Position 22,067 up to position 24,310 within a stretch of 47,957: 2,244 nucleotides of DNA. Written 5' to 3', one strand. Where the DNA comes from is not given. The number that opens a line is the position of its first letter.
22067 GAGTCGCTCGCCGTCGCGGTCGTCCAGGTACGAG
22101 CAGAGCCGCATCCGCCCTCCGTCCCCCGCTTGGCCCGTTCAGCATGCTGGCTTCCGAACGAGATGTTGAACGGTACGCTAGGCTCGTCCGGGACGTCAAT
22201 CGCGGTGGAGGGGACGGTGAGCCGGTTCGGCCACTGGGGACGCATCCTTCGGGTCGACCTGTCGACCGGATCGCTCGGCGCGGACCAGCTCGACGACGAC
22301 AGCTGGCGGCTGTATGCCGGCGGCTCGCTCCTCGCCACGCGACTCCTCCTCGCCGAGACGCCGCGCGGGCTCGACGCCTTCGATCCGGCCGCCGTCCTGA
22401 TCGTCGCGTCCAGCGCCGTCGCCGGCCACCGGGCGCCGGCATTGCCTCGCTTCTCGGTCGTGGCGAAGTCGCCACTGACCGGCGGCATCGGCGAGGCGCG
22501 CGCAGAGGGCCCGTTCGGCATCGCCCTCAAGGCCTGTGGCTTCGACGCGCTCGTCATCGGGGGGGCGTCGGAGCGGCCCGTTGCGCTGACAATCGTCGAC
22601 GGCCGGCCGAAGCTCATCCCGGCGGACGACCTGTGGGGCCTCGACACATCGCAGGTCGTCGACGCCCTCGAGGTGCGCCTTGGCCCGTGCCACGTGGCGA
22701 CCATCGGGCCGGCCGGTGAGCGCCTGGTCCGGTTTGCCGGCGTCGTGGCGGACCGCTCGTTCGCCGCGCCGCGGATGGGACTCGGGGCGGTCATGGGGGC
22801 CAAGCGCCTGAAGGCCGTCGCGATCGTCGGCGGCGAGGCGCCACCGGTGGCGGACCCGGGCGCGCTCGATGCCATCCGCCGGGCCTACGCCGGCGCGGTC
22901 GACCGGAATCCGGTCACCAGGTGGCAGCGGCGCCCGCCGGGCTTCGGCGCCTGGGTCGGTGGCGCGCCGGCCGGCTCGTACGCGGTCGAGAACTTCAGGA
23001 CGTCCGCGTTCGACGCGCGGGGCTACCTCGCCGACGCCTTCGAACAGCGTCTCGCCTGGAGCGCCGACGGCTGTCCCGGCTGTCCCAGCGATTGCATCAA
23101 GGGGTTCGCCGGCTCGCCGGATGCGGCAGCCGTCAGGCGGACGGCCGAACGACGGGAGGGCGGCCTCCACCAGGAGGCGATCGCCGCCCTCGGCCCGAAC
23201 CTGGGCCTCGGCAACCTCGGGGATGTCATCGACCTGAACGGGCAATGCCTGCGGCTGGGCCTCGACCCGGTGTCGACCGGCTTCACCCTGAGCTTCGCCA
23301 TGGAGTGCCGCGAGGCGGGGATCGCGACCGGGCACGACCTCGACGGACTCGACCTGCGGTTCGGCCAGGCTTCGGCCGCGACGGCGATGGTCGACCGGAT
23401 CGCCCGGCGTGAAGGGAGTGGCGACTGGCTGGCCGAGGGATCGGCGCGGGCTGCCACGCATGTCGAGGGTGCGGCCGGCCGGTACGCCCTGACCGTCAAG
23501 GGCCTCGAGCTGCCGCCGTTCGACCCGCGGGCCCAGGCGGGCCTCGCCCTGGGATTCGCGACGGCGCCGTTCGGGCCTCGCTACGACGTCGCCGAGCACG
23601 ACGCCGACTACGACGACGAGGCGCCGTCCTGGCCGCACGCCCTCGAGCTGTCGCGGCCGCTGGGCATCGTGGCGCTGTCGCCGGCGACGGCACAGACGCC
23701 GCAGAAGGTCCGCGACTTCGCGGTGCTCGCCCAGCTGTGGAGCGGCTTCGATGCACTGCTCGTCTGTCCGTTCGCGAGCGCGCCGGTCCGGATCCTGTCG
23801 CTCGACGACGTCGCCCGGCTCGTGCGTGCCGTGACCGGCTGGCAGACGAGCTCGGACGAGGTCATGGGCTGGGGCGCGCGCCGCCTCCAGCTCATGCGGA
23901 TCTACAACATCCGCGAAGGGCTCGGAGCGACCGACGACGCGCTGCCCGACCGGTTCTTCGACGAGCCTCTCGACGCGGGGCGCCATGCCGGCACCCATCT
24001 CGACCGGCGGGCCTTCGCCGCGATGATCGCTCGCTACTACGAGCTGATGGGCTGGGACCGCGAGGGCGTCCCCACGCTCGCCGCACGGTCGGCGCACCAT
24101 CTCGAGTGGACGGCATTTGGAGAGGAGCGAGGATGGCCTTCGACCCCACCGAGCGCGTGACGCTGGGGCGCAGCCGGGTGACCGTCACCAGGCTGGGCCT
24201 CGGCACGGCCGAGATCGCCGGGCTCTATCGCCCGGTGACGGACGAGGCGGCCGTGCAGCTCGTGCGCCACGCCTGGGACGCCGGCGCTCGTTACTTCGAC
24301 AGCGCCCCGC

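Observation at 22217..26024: AOR-family aldehyde:ferredoxin oxidoreductase is the first gene of a sugar 1-dehydrogenase/lactonase operon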

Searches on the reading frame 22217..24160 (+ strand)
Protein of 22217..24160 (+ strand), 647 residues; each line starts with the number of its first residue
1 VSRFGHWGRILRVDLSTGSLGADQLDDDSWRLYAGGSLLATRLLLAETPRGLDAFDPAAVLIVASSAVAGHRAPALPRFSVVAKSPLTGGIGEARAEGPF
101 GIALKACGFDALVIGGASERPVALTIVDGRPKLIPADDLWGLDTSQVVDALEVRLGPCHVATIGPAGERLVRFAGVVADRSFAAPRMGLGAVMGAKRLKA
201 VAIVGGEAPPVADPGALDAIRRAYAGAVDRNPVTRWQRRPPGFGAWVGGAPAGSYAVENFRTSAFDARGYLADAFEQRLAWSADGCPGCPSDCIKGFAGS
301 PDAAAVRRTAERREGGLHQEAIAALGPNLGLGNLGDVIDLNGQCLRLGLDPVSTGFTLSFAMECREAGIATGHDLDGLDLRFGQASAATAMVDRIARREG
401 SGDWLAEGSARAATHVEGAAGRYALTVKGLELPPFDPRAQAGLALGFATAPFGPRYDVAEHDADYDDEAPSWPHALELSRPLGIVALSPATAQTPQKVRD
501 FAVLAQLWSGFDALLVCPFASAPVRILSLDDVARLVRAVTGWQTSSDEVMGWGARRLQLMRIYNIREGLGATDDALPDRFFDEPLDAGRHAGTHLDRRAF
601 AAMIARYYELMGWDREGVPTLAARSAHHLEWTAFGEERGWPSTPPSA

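Call 8: search_protein_families(library=pfam, proteins=[window:22217-24160:+])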
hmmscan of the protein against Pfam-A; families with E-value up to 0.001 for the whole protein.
window:22217-24160:+ (647 aa): 2 families
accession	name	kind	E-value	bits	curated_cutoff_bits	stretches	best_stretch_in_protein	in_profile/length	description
PF01314.23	AFOR_C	-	1.9e-83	281.2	27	1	251-622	34-378/385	Aldehyde ferredoxin oxidoreductase, domains 2 & 3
PF02730.20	AFOR_N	-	8.6e-60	202.3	29.8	1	8-205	1-198/199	Aldehyde ferredoxin oxidoreductase, N-terminal domain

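Call 10: search_protein_families(library=ncbifam, proteins=[window:22217-24160:+], max_evalue=0.00001)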
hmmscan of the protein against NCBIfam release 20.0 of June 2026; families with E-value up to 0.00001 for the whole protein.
window:22217-24160:+ (647 aa): 1 family
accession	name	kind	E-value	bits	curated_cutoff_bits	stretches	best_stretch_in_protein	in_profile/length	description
NF007354.0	PRK09849.1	equivalog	9.7e-46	156.6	868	1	4-222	6-224/703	aldehyde ferredoxin oxidoreductase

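Call 11: search_solved_structures(query=window:22217-24160:+, max_evalue=0.001, show_alignments=2)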
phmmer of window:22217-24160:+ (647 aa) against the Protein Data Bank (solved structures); distinct sequences matched with E-value up to 0.001: 9.
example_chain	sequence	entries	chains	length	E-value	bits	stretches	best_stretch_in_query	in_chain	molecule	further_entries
1aor_A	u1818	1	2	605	9.6e-89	301.7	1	4-617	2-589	ALDEHYDE FERREDOXIN OXIDOREDUCTASE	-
9mqx_D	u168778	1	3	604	2.4e-76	260.7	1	4-621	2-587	Aldehyde:ferredoxin oxidoreductase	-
1b25_A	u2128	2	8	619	1.1e-72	248.7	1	4-621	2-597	PROTEIN (FORMALDEHYDE FERREDOXIN OXIDOREDUCTASE) | FORMALDEHYDE FERREDOXIN OXIDOREDUCTASE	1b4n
9g7j_A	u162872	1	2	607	4e-60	207.2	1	4-621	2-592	Aldehyde ferredoxin oxidoreductase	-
8c0z_A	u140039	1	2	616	3.4e-59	204.1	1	7-622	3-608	Aldehyde:ferredoxin oxidoreductase,tungsten-containing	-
9q1t_A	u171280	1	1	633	1.9e-45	158.7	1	5-453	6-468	Tungsten-dependent aldehyde oxidoreductase WOR83 from Haloferax volcanii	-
6x6u_A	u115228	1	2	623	4.4e-41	144.2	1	5-435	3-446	Formaldehyde:ferredoxin oxidoreductase wor5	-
6x1o_A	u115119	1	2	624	4.5e-41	144.2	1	5-435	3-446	Formaldehyde:ferredoxin oxidoreductase wor5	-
4z3w_A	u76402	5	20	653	2.9e-28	101.9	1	3-214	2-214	Benzoyl-CoA reductase, putative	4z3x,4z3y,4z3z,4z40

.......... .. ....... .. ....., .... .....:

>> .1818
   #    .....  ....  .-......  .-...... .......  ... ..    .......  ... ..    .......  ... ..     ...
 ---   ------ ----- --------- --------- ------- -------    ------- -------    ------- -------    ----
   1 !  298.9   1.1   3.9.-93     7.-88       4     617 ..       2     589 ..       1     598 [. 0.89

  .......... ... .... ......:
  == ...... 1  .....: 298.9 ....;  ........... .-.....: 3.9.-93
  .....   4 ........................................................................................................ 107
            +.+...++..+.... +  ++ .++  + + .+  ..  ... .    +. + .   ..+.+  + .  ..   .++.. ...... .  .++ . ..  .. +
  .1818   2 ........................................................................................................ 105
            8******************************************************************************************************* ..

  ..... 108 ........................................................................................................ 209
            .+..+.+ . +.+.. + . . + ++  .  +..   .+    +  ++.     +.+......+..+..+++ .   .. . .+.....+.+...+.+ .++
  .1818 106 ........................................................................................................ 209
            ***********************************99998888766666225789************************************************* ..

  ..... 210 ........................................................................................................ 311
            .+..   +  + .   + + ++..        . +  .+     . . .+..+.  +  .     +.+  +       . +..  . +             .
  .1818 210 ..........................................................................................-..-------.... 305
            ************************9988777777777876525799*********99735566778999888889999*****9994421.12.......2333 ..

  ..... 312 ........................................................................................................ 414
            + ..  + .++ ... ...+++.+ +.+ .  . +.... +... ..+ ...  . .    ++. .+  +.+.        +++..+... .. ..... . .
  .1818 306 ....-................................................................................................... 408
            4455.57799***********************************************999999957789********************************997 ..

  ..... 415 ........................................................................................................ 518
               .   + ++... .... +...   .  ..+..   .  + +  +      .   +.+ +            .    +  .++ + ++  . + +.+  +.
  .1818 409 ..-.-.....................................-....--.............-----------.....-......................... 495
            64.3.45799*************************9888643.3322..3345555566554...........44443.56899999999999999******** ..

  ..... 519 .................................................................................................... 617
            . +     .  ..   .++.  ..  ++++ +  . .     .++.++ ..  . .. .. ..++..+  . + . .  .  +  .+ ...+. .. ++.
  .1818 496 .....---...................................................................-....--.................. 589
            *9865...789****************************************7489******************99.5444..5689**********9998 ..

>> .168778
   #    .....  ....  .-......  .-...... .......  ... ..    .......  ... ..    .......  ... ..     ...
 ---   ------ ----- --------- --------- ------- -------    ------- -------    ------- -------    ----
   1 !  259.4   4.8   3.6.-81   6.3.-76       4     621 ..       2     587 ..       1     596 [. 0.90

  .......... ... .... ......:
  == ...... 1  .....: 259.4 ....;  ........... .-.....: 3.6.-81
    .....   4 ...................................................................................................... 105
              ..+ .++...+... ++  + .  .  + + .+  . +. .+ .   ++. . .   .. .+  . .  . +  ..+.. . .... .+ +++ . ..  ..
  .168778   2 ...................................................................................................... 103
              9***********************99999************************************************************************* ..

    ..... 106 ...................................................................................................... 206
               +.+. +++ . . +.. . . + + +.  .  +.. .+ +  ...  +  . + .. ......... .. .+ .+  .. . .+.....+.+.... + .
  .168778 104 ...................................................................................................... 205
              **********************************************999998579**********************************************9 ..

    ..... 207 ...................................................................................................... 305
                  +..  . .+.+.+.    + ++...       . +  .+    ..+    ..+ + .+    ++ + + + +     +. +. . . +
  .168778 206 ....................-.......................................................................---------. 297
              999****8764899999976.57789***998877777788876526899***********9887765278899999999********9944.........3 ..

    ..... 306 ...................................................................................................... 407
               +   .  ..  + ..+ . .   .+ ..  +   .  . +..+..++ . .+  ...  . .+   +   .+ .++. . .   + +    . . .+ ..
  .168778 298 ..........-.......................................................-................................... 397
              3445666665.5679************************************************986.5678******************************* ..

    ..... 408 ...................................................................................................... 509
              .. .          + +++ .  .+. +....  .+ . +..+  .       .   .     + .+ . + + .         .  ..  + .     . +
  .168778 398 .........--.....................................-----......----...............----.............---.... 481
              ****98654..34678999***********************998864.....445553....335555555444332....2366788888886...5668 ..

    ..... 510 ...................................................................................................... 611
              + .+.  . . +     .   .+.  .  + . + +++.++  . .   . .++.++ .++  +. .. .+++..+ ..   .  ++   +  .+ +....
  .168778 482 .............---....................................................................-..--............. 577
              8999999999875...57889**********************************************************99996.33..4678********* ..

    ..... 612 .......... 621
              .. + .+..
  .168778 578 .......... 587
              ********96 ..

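Call 12: find_homologous_proteins(query=window:22217-24160:+, max_evalue=1e-20)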
Query window:22217-24160:+ (647 aa): 2532 proteins with E <= 1e-20 among 8000 candidates; the best 120 are listed.
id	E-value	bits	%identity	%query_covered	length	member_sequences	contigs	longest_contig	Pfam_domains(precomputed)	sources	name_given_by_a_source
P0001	0.0e+0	1451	100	100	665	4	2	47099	PF02730.21,PF01314.24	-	-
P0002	0.0e+0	1025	74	98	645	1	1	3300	PF02730.21,PF01314.24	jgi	jgi:aldehyde:ferredoxin oxidoreductase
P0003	2.7e-295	999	72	100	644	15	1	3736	PF02730.21,PF01314.24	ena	-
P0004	5.2e-287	972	69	100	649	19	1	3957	PF02730.21,PF01314.24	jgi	-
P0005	1.0e-286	971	71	97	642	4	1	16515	PF02730.21,PF01314.24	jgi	jgi:aldehyde:ferredoxin oxidoreductase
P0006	7.2e-285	965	69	97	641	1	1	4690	PF02730.21,PF01314.24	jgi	jgi:aldehyde:ferredoxin oxidoreductase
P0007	7.3e-285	965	69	98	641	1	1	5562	PF02730.21,PF01314.24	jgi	jgi:aldehyde:ferredoxin oxidoreductase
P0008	2.1e-283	960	69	98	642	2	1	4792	PF02730.21,PF01314.24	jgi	jgi:aldehyde:ferredoxin oxidoreductase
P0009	3.8e-283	959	72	96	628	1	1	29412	PF02730.21,PF01314.24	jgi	jgi:aldehyde:ferredoxin oxidoreductase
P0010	5.1e-283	959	70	97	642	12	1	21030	PF02730.21,PF01314.24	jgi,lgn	jgi:aldehyde:ferredoxin oxidoreductase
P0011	7.8e-282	955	69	98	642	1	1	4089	PF02730.21,PF01314.24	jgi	jgi:aldehyde:ferredoxin oxidoreductase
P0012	3.8e-281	952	69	98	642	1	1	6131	PF02730.21,PF01314.24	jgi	jgi:aldehyde:ferredoxin oxidoreductase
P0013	9.9e-281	951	70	97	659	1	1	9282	PF02730.21,PF01314.24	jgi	jgi:aldehyde:ferredoxin oxidoreductase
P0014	2.0e-280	950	70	98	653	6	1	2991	PF02730.21,PF01314.24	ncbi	-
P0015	8.4e-280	948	70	97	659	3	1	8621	PF02730.21,PF01314.24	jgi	jgi:aldehyde:ferredoxin oxidoreductase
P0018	6.0e-277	939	68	98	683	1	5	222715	PF02730.21,PF01314.24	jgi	jgi:aldehyde:ferredoxin oxidoreductase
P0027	8.7e-246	836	60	96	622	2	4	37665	PF02730.21,PF01314.24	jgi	jgi:aldehyde:ferredoxin oxidoreductase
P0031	4.9e-237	807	61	98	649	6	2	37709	PF02730.21,PF01314.24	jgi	jgi:aldehyde:ferredoxin oxidoreductase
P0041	8.2e-201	687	53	98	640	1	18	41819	PF02730.21,PF01314.24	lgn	-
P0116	2.2e-189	649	52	97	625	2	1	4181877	PF02730.21,PF01314.24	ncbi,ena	-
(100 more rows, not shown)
